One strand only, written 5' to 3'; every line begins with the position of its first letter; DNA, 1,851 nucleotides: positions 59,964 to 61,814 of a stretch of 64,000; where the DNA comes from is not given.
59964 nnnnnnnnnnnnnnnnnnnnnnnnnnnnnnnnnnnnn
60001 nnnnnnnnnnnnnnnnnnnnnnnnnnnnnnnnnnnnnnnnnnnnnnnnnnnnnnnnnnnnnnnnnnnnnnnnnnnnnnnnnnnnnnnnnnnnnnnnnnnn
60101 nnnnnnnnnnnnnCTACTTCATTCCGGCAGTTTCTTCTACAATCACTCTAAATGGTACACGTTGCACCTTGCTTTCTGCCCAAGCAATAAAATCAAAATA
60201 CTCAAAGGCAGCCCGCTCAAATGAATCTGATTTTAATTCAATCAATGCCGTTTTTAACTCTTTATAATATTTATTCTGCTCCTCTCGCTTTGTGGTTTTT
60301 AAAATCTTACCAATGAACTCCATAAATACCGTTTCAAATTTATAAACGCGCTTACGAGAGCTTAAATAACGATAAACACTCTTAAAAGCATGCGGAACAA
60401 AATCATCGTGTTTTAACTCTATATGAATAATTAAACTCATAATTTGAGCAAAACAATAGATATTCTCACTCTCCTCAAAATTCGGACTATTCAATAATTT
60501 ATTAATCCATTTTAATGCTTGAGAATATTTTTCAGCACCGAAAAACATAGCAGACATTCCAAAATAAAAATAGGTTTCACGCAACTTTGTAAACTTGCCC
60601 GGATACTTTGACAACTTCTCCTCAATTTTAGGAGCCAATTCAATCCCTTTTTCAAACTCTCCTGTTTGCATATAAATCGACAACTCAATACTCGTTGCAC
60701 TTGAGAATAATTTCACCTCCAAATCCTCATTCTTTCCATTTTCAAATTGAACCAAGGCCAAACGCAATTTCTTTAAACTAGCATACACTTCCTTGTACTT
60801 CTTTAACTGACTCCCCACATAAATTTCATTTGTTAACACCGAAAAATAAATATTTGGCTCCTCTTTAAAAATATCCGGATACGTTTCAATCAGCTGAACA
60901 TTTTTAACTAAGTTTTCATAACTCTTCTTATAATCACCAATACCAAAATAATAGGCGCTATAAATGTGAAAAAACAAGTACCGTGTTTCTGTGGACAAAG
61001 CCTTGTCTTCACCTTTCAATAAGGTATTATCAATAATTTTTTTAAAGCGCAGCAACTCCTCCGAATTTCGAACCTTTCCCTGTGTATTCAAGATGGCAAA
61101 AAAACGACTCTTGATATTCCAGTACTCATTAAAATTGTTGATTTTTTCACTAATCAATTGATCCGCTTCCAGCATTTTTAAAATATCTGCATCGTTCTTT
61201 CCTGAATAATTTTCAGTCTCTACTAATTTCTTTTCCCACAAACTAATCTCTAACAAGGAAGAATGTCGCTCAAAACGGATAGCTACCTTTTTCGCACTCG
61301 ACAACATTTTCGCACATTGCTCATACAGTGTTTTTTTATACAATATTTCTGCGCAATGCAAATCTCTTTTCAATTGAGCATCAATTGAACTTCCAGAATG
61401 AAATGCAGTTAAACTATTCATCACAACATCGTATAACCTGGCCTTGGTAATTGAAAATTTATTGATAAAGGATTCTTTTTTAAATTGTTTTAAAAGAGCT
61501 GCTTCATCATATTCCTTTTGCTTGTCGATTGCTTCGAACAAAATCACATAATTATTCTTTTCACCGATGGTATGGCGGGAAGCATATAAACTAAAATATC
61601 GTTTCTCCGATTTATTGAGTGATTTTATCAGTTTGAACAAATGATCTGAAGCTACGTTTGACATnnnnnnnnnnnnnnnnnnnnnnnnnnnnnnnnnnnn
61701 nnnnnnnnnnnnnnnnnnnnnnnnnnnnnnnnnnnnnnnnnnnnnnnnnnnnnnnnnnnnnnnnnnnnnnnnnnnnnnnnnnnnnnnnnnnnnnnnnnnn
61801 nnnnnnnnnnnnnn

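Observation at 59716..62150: The same element about 178 nt upstream of two different genes (a small membrane peptide and an LRR protein)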

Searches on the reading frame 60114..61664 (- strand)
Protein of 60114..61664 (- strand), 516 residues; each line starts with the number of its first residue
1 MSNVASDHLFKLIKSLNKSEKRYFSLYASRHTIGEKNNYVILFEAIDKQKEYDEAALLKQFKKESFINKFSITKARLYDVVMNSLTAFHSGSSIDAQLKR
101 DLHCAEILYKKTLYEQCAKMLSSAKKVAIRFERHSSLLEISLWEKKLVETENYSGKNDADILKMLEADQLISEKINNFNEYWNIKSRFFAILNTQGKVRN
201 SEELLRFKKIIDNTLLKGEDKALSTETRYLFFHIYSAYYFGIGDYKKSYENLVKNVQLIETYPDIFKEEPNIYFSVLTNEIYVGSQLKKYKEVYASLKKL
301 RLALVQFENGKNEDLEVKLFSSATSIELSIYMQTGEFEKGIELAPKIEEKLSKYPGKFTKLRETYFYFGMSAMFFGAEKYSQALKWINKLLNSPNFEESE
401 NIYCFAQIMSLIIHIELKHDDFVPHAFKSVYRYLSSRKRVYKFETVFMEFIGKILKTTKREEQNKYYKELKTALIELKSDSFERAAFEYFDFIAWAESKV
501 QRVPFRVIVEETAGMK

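Call 10: search_protein_families(library=pfam, proteins=[window:60114-61664:-], max_evalue=0.01)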
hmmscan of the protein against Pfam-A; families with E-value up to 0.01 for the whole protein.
window:60114-61664:- (516 aa): 0 families

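Call 11: search_protein_families(library=ncbifam, proteins=[window:60114-61664:-], max_evalue=0.01)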
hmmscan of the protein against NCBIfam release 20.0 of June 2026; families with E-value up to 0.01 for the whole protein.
window:60114-61664:- (516 aa): 1 family
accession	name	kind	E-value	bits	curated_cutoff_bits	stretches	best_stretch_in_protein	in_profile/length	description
NF058569.1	BT_2802_fam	domain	1.6e-57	195.6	550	1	6-508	4-501/502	BT2802 family ribose utilization protein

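Call 12: find_homologous_proteins(query=window:60114-61664:-, max_evalue=1e-10)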
Query window:60114-61664:- (516 aa): 544 proteins with E <= 1e-10 among 8000 candidates; the best 120 are listed.
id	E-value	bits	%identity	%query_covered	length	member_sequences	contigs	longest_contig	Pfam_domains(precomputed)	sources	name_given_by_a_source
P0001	0.0e+0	1044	92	100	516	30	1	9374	-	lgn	-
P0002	0.0e+0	1039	92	100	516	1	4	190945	-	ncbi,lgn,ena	-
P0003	0.0e+0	1017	91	100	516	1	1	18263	-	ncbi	-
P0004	1.8e-297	1005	90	100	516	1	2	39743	-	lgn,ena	-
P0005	8.7e-295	996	87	100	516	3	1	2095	-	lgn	-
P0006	2.0e-293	992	87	100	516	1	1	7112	-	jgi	jgi:hypothetical protein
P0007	1.4e-292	989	88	100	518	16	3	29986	-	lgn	-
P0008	9.5e-292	986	87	100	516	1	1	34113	-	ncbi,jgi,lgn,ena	ncbi:MAG TPA: hypothetical protein VGC65_06795 [Bacteroidia bacterium]|jgi:hypothetical protein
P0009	8.5e-291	983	87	100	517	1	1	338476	-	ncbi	ncbi:MAG: hypothetical protein ACJ77K_11800 [Bacteroidia bacterium]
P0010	1.2e-290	983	86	100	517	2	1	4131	-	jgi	jgi:hypothetical protein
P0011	2.7e-288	975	86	100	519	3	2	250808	-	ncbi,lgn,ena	-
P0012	1.3e-286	969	85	100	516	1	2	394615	-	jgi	jgi:hypothetical protein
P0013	3.5e-286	968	86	100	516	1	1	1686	-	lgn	-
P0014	1.1e-282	956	84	100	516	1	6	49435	-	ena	-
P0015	4.3e-282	954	83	100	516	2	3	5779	-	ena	-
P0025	6.9e-246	835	73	99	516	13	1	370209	-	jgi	jgi:hypothetical protein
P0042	6.0e-211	720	63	99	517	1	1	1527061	-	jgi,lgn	jgi:tetratricopeptide (TPR) repeat protein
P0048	4.6e-196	671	62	99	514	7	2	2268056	PF13424.13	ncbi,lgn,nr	ncbi:MAG: hypothetical protein IPP32_03900 [Bacteroidetes bacterium]|nr:hypothetical protein [Bacter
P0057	2.6e-191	655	60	100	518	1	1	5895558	-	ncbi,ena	-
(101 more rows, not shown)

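Call 14: find_encoding_contigs(protein=P0002, flank=10000, max_places=2)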
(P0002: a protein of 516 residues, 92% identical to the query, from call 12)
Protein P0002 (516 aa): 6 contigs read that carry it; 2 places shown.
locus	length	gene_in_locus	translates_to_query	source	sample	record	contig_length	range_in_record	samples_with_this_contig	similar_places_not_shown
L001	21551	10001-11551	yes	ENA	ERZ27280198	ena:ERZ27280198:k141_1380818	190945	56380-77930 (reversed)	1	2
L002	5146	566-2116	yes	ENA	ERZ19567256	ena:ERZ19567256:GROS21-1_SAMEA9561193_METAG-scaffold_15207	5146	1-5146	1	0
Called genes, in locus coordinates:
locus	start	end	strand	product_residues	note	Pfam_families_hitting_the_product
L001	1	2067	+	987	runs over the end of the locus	PF00801:PKD (faint), PF18911:PKD_4, PF13585:CHU_C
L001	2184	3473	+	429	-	PF05195:AMP_N, PF00557:Peptidase_M24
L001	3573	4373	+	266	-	PF00756:Esterase (weak), PF12146:Hydrolase_4, PF00561:Abhydrolase_1, PF00975:Thioesterase, PF12697:Abhydrolase_6, PF03096:Ndr, PF12695:Abhydrolase_5 (weak)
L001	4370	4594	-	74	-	-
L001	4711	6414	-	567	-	PF18962:Por_Secre_tail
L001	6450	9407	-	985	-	PF12799:LRR_4 (faint), PF17210:SdrD_B (weak), PF24595:DUF7619, PF18962:Por_Secre_tail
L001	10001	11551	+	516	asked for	-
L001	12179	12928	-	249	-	PF00072:Response_reg, PF04397:LytTR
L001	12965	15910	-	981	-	PF07494:Reg_prop (weak), PF07495:Y_Y_Y, PF06580:His_kinase, PF02518:HATPase_c (weak)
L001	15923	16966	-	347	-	PF00586:AIRS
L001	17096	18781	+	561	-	-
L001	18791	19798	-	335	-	PF03385:STELLO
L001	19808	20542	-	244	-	PF00535:Glycos_transf_2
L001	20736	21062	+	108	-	PF01521:Fe-S_biosyn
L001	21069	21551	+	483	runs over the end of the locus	PF19295:SufBD_N, PF01458:SUFBD_core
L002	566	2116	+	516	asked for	-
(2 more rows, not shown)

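Call 15: find_encoding_contigs(protein=P0009, flank=10000, max_places=2)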
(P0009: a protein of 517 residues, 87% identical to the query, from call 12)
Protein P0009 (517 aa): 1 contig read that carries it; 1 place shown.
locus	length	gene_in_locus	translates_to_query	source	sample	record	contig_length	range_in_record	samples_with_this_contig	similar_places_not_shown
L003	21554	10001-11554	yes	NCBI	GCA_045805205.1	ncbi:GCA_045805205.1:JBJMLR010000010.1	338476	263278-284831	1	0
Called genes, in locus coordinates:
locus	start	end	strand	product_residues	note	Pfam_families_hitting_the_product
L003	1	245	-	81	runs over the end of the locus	-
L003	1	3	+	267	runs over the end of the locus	PF00756:Esterase (faint), PF07819:PGAP1 (faint), PF12146:Hydrolase_4, PF00561:Abhydrolase_1, PF00975:Thioesterase, PF12697:Abhydrolase_6, PF03096:Ndr, PF12695:Abhydrolase_5 (weak)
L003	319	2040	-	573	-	PF18962:Por_Secre_tail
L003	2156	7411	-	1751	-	PF06739:SBBP (faint), PF19081:Ig_7, PF13585:CHU_C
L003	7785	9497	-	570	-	PF18962:Por_Secre_tail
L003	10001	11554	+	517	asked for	-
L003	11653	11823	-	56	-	-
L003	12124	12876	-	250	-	PF00072:Response_reg, PF04397:LytTR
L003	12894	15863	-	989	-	PF07494:Reg_prop (faint), PF07495:Y_Y_Y, PF06580:His_kinase, PF02518:HATPase_c (weak)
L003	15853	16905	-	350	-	PF02769:AIRS_C (faint), PF00586:AIRS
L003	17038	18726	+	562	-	-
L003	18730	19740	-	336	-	PF03385:STELLO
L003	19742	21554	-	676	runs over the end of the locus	PF01073:3Beta_HSD, PF01370:Epimerase, PF05368:NmrA, PF13460:NAD_binding_10, PF16363:GDP_Man_Dehyd, PF01073:3Beta_HSD, PF01370:Epimerase, PF04321:RmlD_sub_bind, +5 more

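Call 16: find_encoding_contigs(protein=P0012, flank=10000, max_places=2)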
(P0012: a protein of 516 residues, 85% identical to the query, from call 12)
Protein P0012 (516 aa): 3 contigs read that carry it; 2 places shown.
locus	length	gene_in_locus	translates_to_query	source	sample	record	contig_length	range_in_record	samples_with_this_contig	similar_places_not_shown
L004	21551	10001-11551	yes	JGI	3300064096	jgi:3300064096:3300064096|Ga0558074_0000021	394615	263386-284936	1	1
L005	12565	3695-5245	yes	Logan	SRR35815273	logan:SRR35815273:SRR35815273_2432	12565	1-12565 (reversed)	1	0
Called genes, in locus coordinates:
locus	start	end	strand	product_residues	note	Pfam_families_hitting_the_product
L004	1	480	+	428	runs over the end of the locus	PF05195:AMP_N, PF00557:Peptidase_M24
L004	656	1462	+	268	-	PF00561:Abhydrolase_1, PF00975:Thioesterase, PF03096:Ndr, PF12146:Hydrolase_4, PF12695:Abhydrolase_5 (weak), PF12697:Abhydrolase_6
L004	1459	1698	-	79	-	-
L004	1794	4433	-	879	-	PF07494:Reg_prop (faint), PF18962:Por_Secre_tail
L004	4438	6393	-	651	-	PF18911:PKD_4, PF18962:Por_Secre_tail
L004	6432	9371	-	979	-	PF12799:LRR_4 (faint), PF17210:SdrD_B (weak), PF24595:DUF7619, PF18962:Por_Secre_tail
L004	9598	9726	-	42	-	-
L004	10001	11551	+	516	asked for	-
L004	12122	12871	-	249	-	PF00072:Response_reg, PF04397:LytTR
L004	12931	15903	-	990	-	PF07494:Reg_prop (faint), PF23748:Beta-prop_LRRK2 (faint), PF07495:Y_Y_Y, PF06580:His_kinase, PF02518:HATPase_c (weak)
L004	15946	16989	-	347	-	PF00586:AIRS, PF02769:AIRS_C (faint)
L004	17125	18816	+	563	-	-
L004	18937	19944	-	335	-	PF03385:STELLO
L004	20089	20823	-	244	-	PF00535:Glycos_transf_2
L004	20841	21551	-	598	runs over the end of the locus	-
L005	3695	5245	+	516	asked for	-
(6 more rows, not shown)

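Call 17: find_encoding_contigs(protein=P0025, flank=10000, max_places=2)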
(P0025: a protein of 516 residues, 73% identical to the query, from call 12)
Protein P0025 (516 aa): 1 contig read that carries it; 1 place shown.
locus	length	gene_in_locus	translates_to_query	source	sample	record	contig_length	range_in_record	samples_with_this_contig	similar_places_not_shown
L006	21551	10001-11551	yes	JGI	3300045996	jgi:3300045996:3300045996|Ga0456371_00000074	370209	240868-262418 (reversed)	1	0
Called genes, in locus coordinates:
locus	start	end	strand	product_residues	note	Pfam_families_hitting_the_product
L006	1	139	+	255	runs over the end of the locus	PF00072:Response_reg, PF04397:LytTR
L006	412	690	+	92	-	-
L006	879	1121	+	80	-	PF18962:Por_Secre_tail (weak)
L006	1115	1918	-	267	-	PF06342:DUF1057, PF12146:Hydrolase_4, PF00561:Abhydrolase_1, PF00975:Thioesterase, PF12697:Abhydrolase_6, PF03096:Ndr, PF12695:Abhydrolase_5 (weak)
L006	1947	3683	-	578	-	PF18962:Por_Secre_tail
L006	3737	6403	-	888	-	PF07494:Reg_prop (faint), PF18962:Por_Secre_tail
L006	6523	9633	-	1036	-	PF12799:LRR_4 (faint), PF17210:SdrD_B, PF24595:DUF7619, PF18962:Por_Secre_tail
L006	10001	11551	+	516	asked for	-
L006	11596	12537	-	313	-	PF05971:Methyltransf_10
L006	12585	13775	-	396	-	-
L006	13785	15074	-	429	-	PF05195:AMP_N, PF00557:Peptidase_M24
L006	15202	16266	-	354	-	PF11751:PorP_SprF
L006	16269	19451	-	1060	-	PF13585:CHU_C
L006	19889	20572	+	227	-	-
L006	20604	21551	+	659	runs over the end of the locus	PF00890:FAD_binding_2, PF01266:DAO (weak), PF02910:Succ_DH_flav_C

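Call 46: search_solved_structures(query=A4, max_evalue=1)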
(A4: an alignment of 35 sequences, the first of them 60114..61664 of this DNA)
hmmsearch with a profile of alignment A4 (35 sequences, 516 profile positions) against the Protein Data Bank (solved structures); distinct sequences matched with E-value up to 1: 7.
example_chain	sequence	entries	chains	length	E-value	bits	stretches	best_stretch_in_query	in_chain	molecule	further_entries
9qqu_A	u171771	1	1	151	0.00089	21.1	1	329-394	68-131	Stress-induced-phosphoprotein 1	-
3fwv_A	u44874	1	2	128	0.01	17.6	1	329-394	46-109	Hsc70/Hsp90-organizing protein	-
1elr_A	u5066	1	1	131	0.017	16.9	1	329-395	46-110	TPR2A-DOMAIN OF HOP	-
3esk_A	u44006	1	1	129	0.019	16.8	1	329-394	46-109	Stress-induced-phosphoprotein 1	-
2nc9_A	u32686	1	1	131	0.019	16.8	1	329-395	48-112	Stress-induced-phosphoprotein 1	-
9ycf_G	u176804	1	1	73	0.27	13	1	90-147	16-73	cb13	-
9r5y_B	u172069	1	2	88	0.3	12.8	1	442-510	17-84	Adhiron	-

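Call 55: predict_structure(alignment_id=A4)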
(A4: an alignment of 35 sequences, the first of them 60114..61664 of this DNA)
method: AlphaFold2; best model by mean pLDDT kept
length: 516 residues; sequences in the alignment: 35
mean_pLDDT: 86.3   pTM: 0.72
mean pLDDT of the five models: 86.3, 85.4, 84.9, 83.6, 81.6
residues with pLDDT >= 90: 202; 70-90: 280; 50-70: 28; < 50: 6
segments of 3 or more residues with pLDDT < 50: 1-4
pLDDT, mean of each block of 10 residues (from residue 1): 60 82 80 65 90 88 83 84 70 74 85 86 90 87 85 73 84 86 85 81 84 80 89 93 94 95 80 91 94 94 77 84 93 94 95 89 93 97 96 84 91 92 89 84 91 87 92 92 83 94 93 76
secondary structure, 60 per line:
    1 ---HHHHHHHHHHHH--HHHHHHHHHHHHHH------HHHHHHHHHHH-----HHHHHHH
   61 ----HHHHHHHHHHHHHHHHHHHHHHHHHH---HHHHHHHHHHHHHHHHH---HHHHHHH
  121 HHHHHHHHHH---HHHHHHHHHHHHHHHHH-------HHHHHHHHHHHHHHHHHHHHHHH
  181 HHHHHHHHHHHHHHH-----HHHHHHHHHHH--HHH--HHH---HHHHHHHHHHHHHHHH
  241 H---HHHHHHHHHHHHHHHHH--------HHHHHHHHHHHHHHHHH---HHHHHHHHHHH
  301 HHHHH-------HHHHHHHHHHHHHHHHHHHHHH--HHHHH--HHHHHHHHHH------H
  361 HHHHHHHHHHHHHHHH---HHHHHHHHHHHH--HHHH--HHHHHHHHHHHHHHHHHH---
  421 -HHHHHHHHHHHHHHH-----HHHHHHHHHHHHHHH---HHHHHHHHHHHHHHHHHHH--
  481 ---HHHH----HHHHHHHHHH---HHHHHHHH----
elements in order: H4-15 H18-31 H38-48 H54-60 H65-90 H94-110 H114-130 H134-150 H158-195 H201-211 H225-241 H245-261 H270-286 H290-305 H313-334 H337-341 H344-353 H360-376 H380-391 H394-397 H400-417 H422-436 H442-456 H460-478 H484-487 H492-501 H505-512

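Call 57: fold_search(model_id=the predicted structure, library=pdb)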
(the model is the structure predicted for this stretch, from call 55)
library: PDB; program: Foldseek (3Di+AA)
matches with E <= 10: 1141; with E <= 0.001: 1
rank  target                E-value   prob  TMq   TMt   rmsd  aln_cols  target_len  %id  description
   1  8ffz_C                9.7e-04  1.00  0.31  0.22  21.8       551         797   14  TFIIIA-TFIIIC-Brf1-TBP complex bound to 5S rRNA gene (released 2023-06-21)
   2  3sf4_B                1.4e-03  1.00  0.41  0.58  11.0       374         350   14  Crystal structure of the complex between the conserved cell polarity proteins Inscuteable and LGN (released 2011-11-23)
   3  5dbk_A                1.6e-03  1.00  0.33  0.42  13.4       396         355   11  apo form of the quorum sensor NprR from B. thuringiensis (released 2016-07-13)
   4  5dbk_B                2.1e-03  1.00  0.37  0.50  11.2       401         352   11  apo form of the quorum sensor NprR from B. thuringiensis (released 2016-07-13)
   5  5a6c_A                2.3e-03  1.00  0.35  0.48  11.1       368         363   13  Concomitant binding of Afadin to LGN and F-actin directs planar spindle orientation (released 2015-12-30)
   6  4i1a_B                2.3e-03  1.00  0.38  0.51  16.0       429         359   12  Crystal Structure of the Apo Form of RapI (released 2013-04-03)
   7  4g2v_A                2.4e-03  1.00  0.40  0.58   9.6       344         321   11  Structure complex of LGN binding with FRMPD1 (released 2013-01-23)
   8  2y4t_B                2.8e-03  1.00  0.20  0.24  20.8       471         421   14  Crystal structure of the human co-chaperone P58(IPK) (released 2011-08-10)
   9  6hc2_E                2.9e-03  1.00  0.38  0.52  13.0       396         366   12  Crystal structure of NuMA/LGN hetero-hexamers (released 2019-05-29)
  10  4buj_F                2.9e-03  0.99  0.23  0.10  27.0       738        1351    9  Crystal structure of the S. cerevisiae Ski2-3-8 complex (released 2013-08-28)
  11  3sf4_C                3.0e-03  1.00  0.43  0.61  13.1       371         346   13  Crystal structure of the complex between the conserved cell polarity proteins Inscuteable and LGN (released 2011-11-23)
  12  5a7d_G                3.0e-03  1.00  0.40  0.57  13.0       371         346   12  Tetrameric assembly of LGN with Inscuteable (released 2016-08-03)
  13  8rsv_A                3.0e-03  1.00  0.27  0.36  17.6       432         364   12  Rap from bacteriophage Phi3T in presence of pheromone RRGHTAS (released 2024-07-24)
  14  5l9u_F                3.6e-03  0.99  0.22  0.23  19.7       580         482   11  Model of human Anaphase-promoting complex/Cyclosome (APC/C-CDH1) with a cross linked Ubiquitin variant-substrate-UBE2C (released 2016-09-14)
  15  3hym_H                3.8e-03  1.00  0.25  0.40  14.2       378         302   11  Insights into Anaphase Promoting Complex TPR subdomain assembly from a CDC26-APC6 structure (released 2009-08-11)
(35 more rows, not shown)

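Call 72: find_encoding_contigs(protein=P0057, flank=10000, max_places=1)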
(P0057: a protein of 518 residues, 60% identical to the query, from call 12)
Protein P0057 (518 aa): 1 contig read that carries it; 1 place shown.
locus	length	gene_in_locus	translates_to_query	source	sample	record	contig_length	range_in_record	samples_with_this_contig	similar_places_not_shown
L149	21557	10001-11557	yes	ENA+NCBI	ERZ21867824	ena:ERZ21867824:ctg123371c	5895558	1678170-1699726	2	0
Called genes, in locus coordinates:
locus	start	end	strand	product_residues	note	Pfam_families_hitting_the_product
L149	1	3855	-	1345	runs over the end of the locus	-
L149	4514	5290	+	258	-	PF00072:Response_reg, PF04397:LytTR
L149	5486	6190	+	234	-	PF00072:Response_reg, PF04397:LytTR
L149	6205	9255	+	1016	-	PF23748:Beta-prop_LRRK2 (faint), PF24796:WDR55 (faint), PF02518:HATPase_c (faint), PF07494:Reg_prop (weak), PF07495:Y_Y_Y, PF06580:His_kinase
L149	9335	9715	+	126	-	-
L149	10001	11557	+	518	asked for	-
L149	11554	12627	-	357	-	PF00586:AIRS, PF02769:AIRS_C (faint)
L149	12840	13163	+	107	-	PF01521:Fe-S_biosyn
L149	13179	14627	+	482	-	PF19295:SufBD_N, PF01458:SUFBD_core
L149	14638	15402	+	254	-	PF02463:SMC_N (faint), PF00005:ABC_tran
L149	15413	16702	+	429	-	PF19295:SufBD_N, PF01458:SUFBD_core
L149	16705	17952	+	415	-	PF00155:Aminotran_1_2, PF00266:Aminotran_5, PF01212:Beta_elim_lyase (weak)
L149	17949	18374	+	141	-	PF02657:SufE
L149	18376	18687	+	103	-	PF01883:FeS_assembly_P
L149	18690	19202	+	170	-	PF10652:DUF2480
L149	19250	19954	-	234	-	-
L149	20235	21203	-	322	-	PF11751:PorP_SprF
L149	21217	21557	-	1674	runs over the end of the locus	PF17803:Cadherin_4, PF17892:Cadherin_5, PF17963:Big_9, PF13585:CHU_C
